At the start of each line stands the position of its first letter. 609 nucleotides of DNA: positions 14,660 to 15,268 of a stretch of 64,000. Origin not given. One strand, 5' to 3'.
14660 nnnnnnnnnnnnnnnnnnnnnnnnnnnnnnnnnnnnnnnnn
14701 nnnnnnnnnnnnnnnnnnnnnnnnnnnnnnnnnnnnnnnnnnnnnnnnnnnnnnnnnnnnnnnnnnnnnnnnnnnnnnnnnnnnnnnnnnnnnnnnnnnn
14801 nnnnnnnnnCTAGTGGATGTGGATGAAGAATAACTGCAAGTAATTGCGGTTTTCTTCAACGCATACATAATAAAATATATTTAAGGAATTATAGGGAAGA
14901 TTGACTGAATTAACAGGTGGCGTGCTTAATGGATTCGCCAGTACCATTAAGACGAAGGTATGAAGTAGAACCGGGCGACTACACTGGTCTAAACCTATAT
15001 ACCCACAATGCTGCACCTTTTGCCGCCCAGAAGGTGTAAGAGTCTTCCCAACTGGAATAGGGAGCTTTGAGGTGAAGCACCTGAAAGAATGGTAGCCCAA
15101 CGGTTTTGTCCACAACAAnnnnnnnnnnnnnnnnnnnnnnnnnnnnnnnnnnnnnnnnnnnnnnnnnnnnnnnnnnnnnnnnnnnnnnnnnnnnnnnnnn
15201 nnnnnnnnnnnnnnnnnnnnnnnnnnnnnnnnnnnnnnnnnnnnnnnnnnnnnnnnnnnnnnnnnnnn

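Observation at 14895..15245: About 340-nt RNA with three loop-mediated pseudoknot or kissing interactions, in its own transcription unit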

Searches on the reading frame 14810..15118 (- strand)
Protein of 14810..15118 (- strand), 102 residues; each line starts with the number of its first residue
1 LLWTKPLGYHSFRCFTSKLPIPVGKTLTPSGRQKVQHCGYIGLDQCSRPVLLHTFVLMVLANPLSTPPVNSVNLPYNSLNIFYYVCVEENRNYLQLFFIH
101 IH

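Call 51: search_protein_families(library=pfam, proteins=[window:14810-15118:-], max_evalue=1)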
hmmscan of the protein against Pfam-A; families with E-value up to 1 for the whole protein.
window:14810-15118:- (102 aa): 0 families

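Call 52: search_protein_families(library=phrogs, proteins=[window:14810-15118:-], max_evalue=0.1)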
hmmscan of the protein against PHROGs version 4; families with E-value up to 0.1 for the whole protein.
window:14810-15118:- (102 aa): 0 families

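Call 85: find_homologous_proteins(query=window:14810-15118:-, max_evalue=0.01)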
Query window:14810-15118:-: no candidate shares three 5-residue words with the query. No homologue found.

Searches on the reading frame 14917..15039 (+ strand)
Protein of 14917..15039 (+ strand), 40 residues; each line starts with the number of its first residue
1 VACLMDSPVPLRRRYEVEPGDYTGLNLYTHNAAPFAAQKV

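Call 51: search_protein_families(library=pfam, proteins=[window:14917-15039:+], max_evalue=1)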
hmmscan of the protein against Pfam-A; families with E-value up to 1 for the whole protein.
window:14917-15039:+ (40 aa): 0 families

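Call 52: search_protein_families(library=phrogs, proteins=[window:14917-15039:+], max_evalue=0.1)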
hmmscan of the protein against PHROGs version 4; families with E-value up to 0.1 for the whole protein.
window:14917-15039:+ (40 aa): 0 families

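Call 90: search_protein_representatives(protein=window:14917-15036:+)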
Query: 40 residues. Proteins with E-value up to 0.001 (for the whole library): 1; up to 1e-10: 0; up to 1e-30: 0. The best 1 are listed.
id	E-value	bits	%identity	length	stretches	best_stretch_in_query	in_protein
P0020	5.8e-06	41.4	64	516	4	10-23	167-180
